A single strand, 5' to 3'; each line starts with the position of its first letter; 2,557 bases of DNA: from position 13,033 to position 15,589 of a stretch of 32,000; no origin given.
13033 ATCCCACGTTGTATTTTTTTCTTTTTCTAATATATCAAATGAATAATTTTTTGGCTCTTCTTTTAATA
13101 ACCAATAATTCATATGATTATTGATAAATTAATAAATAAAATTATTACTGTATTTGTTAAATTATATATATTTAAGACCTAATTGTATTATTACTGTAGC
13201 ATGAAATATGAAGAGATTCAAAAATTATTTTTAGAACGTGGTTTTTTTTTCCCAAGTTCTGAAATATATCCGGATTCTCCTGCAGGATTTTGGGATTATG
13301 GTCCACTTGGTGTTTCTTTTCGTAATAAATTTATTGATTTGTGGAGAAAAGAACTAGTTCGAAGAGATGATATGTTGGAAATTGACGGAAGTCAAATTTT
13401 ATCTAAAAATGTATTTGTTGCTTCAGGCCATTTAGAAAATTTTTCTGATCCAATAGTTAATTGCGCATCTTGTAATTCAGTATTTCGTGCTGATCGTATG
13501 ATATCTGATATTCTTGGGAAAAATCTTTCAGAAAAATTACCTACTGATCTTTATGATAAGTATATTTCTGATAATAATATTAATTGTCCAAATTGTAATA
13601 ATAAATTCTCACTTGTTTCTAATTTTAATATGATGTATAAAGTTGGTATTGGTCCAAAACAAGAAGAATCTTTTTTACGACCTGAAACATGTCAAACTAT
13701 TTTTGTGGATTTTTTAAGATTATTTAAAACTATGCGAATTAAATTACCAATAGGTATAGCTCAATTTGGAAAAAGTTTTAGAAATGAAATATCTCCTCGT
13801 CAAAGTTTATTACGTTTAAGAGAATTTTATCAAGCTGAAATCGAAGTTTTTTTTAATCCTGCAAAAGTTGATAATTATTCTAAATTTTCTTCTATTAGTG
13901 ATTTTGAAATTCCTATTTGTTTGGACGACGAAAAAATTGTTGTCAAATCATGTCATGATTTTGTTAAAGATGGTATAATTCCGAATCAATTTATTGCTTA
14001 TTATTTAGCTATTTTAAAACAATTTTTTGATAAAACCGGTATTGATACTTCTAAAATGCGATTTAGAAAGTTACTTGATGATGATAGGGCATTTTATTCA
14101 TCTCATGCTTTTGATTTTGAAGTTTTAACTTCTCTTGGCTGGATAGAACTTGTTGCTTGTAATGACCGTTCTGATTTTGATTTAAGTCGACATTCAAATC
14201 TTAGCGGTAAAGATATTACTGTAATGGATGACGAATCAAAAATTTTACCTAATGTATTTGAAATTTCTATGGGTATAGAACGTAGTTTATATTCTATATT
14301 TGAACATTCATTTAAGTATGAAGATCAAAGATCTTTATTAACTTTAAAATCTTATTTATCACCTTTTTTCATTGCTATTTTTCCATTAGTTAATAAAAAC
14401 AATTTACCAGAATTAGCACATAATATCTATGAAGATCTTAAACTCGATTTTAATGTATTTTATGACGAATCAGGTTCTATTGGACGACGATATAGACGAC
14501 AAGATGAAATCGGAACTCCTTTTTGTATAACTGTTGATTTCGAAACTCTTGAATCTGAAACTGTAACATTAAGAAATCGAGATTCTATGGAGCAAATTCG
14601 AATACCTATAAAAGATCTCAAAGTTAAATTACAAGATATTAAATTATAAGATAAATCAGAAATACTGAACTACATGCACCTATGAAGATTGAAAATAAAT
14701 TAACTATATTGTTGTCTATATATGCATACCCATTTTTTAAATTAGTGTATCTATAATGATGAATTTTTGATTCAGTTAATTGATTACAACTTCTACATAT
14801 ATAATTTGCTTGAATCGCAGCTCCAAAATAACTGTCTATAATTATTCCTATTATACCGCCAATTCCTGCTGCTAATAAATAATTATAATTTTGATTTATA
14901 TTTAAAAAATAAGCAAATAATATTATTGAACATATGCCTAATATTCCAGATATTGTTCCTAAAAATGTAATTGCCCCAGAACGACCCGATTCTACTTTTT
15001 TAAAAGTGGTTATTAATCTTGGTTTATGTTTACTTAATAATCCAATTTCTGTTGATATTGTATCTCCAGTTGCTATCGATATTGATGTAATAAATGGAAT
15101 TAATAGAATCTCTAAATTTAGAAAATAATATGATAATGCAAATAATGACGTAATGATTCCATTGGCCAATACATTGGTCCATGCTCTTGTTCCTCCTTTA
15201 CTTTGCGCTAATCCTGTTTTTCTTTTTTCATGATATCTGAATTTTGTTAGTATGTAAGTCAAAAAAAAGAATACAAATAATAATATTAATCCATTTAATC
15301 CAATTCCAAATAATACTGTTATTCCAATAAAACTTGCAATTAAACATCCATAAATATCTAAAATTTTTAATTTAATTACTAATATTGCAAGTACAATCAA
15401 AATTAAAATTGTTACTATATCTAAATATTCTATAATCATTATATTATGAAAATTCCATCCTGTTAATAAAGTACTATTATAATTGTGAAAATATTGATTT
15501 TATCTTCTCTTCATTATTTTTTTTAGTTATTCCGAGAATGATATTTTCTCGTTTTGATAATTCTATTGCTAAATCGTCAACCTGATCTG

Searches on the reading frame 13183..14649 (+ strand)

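Call 45: search_protein_families(library=pfam, proteins=[window:13183-14649:+], max_evalue=0.001)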
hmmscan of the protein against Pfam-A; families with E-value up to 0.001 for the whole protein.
window:13183-14649:+ (488 aa): 2 families
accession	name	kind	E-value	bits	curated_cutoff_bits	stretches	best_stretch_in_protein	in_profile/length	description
PF03129.25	HGTP_anticodon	-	2.1e-20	73.1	21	1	398-484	3-92/94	Anticodon binding domain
PF00587.30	tRNA-synt_2b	-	5.1e-13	49.9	29.3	1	158-231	6-78/179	tRNA synthetase class II core domain (G, H, P, S and T)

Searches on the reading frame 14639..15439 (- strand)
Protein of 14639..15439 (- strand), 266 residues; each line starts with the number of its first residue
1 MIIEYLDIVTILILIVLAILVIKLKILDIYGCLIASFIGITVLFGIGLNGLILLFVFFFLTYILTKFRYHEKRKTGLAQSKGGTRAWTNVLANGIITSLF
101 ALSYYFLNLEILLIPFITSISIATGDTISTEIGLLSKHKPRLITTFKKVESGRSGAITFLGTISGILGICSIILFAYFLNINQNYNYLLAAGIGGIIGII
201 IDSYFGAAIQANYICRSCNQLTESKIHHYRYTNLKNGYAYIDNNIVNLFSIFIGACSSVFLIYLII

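Call 45: search_protein_families(library=pfam, proteins=[window:14639-15439:-], max_evalue=0.001)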
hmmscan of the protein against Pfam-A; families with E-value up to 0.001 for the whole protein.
window:14639-15439:- (266 aa): 1 family
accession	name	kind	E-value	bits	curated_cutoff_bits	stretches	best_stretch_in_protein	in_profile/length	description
PF01940.21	DUF92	-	2.2e-63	214.4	27.5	1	13-255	2-251/251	Integral membrane protein DUF92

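Call 73: search_protein_families(library=ncbifam, proteins=[window:14639-15439:-], max_evalue=0.01)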
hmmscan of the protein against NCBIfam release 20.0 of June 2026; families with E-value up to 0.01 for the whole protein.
window:14639-15439:- (266 aa): 1 family
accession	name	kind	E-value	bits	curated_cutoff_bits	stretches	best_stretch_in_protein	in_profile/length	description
TIGR00297.1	TIGR00297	hypoth_equivalog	2.6e-45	155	205.85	1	9-212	5-210/237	TIGR00297 family protein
